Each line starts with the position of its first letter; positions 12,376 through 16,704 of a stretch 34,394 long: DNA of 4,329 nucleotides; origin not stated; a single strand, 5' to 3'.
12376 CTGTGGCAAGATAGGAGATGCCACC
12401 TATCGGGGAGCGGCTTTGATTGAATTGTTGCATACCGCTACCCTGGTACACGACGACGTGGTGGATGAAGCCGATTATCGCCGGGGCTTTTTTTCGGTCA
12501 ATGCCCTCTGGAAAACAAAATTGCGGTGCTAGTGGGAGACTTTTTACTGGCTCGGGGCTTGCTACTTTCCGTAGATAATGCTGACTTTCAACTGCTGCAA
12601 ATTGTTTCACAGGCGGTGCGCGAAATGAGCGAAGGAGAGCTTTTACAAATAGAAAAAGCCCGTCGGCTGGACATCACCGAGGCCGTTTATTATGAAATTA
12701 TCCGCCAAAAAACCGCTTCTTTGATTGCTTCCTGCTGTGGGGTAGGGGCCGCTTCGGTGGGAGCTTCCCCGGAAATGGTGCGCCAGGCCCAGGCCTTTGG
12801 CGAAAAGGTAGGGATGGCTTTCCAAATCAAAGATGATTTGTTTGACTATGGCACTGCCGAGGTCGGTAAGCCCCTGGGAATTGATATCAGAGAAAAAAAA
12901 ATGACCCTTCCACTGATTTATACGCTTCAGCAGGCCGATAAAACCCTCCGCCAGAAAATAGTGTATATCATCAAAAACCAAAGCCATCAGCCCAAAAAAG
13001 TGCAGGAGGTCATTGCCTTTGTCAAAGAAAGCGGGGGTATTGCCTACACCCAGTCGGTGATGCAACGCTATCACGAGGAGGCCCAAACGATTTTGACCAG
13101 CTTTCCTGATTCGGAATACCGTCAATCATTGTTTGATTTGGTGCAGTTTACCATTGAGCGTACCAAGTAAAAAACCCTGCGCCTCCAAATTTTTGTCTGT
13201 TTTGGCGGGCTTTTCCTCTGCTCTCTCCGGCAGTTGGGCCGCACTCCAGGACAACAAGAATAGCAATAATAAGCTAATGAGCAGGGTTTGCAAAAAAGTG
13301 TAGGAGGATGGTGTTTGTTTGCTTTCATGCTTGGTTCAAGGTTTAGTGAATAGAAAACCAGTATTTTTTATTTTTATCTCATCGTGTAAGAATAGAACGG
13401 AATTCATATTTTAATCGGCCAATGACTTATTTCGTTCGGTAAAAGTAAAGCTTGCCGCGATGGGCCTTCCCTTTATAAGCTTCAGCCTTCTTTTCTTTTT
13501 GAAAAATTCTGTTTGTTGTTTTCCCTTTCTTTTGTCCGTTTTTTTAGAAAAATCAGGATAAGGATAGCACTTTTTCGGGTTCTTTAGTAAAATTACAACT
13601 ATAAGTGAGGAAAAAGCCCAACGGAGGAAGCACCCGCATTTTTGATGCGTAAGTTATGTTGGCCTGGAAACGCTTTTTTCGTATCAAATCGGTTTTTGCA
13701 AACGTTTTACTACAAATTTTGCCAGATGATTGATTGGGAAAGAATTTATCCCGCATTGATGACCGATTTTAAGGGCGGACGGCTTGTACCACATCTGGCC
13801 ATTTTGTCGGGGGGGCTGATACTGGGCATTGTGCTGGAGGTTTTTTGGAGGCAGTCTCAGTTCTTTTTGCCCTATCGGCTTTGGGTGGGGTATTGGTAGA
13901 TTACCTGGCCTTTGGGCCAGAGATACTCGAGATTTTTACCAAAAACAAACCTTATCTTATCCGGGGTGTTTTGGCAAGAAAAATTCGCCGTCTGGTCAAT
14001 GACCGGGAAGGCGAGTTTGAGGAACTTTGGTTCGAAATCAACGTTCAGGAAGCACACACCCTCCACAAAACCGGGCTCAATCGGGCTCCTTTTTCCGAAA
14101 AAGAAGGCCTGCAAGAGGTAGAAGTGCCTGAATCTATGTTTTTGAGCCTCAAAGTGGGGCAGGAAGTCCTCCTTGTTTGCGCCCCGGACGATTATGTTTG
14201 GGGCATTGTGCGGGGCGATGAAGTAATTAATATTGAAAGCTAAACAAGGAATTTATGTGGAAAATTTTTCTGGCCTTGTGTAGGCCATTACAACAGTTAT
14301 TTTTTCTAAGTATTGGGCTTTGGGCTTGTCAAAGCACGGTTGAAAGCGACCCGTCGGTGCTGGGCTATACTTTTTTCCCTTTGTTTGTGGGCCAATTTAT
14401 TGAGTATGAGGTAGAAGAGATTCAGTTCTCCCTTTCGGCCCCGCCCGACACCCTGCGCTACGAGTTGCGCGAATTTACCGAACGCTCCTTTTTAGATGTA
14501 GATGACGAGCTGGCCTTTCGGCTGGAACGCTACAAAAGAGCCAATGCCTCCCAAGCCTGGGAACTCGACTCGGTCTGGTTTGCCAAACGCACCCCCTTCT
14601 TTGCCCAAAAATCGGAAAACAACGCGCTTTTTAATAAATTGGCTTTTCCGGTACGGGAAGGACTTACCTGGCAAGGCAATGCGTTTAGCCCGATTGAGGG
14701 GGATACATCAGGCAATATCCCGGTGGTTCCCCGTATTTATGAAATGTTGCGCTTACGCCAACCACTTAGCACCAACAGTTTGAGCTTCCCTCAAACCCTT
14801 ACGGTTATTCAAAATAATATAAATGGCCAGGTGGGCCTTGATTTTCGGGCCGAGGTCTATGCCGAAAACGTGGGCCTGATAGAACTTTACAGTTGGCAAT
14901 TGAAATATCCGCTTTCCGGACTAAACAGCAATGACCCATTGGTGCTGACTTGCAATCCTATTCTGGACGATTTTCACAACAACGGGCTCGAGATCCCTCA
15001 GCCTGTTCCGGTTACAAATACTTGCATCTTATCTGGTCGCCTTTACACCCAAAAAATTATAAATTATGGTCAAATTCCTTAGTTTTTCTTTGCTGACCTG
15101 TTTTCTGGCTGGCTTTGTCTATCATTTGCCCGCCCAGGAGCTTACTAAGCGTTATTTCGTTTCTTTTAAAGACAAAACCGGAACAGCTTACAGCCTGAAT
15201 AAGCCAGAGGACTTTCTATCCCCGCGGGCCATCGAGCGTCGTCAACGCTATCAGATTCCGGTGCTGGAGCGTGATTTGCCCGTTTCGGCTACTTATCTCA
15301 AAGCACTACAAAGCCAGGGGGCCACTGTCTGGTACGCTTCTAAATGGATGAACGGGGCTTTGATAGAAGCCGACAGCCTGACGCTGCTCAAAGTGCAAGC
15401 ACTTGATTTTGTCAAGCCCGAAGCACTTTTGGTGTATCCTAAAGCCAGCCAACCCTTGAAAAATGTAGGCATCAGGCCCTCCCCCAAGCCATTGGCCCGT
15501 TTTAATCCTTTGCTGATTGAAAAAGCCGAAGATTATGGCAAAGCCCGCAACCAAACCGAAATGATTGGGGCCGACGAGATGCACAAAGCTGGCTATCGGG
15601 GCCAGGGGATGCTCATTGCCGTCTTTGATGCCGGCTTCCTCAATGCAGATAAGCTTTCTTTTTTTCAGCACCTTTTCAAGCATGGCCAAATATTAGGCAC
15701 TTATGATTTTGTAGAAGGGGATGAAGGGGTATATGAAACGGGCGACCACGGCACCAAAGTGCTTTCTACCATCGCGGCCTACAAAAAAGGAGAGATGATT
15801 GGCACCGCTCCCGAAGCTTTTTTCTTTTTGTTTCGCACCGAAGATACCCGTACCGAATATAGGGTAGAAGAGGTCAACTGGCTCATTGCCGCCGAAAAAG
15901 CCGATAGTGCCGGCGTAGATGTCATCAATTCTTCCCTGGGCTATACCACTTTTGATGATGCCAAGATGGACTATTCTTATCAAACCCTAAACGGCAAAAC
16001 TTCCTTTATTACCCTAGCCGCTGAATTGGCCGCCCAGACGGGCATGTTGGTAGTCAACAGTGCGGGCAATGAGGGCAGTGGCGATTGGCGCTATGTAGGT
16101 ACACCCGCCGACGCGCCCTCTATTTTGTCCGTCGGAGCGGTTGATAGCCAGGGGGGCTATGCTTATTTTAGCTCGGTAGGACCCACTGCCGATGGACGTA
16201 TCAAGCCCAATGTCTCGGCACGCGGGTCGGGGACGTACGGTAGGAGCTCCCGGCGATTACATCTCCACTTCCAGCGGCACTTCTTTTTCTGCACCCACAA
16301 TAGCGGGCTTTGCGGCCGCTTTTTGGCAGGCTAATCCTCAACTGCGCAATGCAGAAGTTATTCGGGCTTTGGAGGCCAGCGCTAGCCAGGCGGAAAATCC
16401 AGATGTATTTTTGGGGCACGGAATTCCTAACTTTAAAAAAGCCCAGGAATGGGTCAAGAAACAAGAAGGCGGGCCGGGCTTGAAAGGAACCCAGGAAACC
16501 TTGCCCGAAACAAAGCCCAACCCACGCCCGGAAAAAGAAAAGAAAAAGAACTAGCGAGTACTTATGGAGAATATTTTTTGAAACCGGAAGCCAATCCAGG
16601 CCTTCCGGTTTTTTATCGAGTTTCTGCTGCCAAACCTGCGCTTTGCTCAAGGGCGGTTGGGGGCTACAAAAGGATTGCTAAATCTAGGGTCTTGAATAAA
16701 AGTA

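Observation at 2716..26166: At least ten genes are broken by single-base frameshifts, nearly all in homopolymer runs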

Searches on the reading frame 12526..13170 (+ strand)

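Call 6: search_protein_families(library=pfam, proteins=[window:12526-13170:+], max_evalue=0.01)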
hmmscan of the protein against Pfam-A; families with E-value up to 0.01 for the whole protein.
window:12526-13170:+ (214 aa): 1 family
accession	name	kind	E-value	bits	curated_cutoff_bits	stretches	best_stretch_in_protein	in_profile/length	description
PF00348.22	polyprenyl_synt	-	5e-37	127.9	27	1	2-164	85-249/251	Polyprenyl synthetase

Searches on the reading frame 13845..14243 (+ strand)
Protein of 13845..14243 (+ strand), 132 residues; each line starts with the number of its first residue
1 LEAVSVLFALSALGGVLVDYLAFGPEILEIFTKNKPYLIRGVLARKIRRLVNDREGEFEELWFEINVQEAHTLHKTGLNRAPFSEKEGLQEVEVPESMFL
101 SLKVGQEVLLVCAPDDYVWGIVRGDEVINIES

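Call 6: search_protein_families(library=pfam, proteins=[window:13845-14243:+], max_evalue=0.01)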
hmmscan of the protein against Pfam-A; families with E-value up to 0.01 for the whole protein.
window:13845-14243:+ (132 aa): 0 families

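Call 48: search_protein_representatives(protein=window:13845-14240:+)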
Query: 132 residues. Proteins with E-value up to 0.001 (for the whole library): 10; up to 1e-10: 8; up to 1e-30: 3. The best 10 are listed.
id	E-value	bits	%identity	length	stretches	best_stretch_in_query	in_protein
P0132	2.2e-34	134.3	52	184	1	6-131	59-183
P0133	8.6e-33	129.2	53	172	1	9-131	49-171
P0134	7.9e-32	126.1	47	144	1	8-131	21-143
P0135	3.0e-28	114.5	51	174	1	9-132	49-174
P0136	5.2e-20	87.9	41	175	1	6-131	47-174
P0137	6.0e-20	87.7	40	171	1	6-131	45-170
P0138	1.5e-19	86.4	43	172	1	15-131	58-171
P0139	2.3e-12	63.2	39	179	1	10-123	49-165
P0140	1.3e-08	51.0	29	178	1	12-128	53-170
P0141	3.7e-06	43.1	38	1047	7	18-51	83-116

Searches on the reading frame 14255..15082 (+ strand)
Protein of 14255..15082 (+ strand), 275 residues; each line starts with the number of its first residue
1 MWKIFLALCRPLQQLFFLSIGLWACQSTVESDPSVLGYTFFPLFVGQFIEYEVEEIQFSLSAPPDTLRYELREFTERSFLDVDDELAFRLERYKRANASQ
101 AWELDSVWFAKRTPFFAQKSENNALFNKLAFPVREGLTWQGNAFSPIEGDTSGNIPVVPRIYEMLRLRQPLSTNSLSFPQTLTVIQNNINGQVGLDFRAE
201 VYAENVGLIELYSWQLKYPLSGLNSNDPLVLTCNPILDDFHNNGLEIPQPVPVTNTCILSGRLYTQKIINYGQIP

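Call 5: find_encoding_contigs(protein=window:14255-15082:+, flank=10000, max_places=10)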
Protein window:14255-15082:+ (275 aa): no gene with exactly this product is on record in the collection.

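Call 8: search_protein_families(library=pfam, proteins=[window:14255-15082:+], max_evalue=0.01)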
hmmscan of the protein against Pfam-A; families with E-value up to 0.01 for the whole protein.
window:14255-15082:+ (275 aa): 0 families

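Call 11: find_related_loci(query=window:14255-15082:+, collection=metagenome_contigs, flank=10000)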
Query window:14255-15082:+ (275 aa) in metagenome_contigs; peptide patterns used: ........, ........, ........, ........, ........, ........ (x = any residue, [..] = any of these).
66 stretches matched a pattern, but none encodes a relative of the query by tblastn (E <= 1e-3).

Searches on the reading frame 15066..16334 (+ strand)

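Call 8: search_protein_families(library=pfam, proteins=[window:15066-16334:+], max_evalue=0.01)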
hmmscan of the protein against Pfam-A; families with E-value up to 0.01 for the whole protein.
window:15066-16334:+ (422 aa): 1 family
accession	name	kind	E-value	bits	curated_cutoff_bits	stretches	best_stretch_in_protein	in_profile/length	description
PF00082.27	Peptidase_S8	-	1.3e-24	87.5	21.8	1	179-391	1-213/288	Subtilase family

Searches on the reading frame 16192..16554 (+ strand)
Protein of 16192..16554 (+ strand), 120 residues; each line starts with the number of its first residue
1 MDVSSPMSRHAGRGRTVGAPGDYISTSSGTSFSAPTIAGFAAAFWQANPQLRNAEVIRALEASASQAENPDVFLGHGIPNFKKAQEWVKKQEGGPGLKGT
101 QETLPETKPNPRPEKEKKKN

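Call 8: search_protein_families(library=pfam, proteins=[window:16192-16554:+], max_evalue=0.01)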
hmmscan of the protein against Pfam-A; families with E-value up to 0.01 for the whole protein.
window:16192-16554:+ (120 aa): 1 family
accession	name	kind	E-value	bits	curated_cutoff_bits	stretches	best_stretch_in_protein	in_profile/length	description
PF00082.27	Peptidase_S8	-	4.3e-09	36.5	21.8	1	18-77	227-288/288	Subtilase family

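Call 54: list_cluster_members(proteins=[window:16192-16554:+, window:10347-10577:+, window:21564-22055:+, window:24725-25747:+, window:25672-26163:+, window:22431-23222:+, window:13845-14240:+, window:12197-12532:+, window:10577-12055:-, window:14255-15082:+])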
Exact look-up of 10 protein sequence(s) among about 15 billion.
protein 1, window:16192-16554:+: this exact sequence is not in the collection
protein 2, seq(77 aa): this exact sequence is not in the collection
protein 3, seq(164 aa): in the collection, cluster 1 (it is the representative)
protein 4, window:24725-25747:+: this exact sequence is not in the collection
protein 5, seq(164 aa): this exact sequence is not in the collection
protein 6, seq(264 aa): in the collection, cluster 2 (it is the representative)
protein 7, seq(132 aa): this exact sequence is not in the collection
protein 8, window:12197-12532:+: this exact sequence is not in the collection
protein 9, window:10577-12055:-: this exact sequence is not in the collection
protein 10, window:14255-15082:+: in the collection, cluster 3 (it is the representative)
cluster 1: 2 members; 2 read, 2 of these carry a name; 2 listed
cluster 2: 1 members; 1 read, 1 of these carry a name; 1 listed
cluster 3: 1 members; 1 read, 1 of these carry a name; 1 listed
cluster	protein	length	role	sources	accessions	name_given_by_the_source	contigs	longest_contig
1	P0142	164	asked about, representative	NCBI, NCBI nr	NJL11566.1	MAG: hypothetical protein HC913_00115 [Microscillaceae bacterium] | hypothetical protein [Microscillaceae bacterium]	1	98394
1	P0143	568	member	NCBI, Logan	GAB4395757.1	MAG: mechanosensitive ion channel family protein [Microscillaceae bacterium]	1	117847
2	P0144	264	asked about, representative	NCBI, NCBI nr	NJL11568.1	MAG: hypothetical protein HC913_00125 [Microscillaceae bacterium] | hypothetical protein [Microscillaceae bacterium]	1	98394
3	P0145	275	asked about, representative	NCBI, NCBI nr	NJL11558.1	MAG: hypothetical protein HC913_00075 [Microscillaceae bacterium] | hypothetical protein [Microscillaceae bacterium]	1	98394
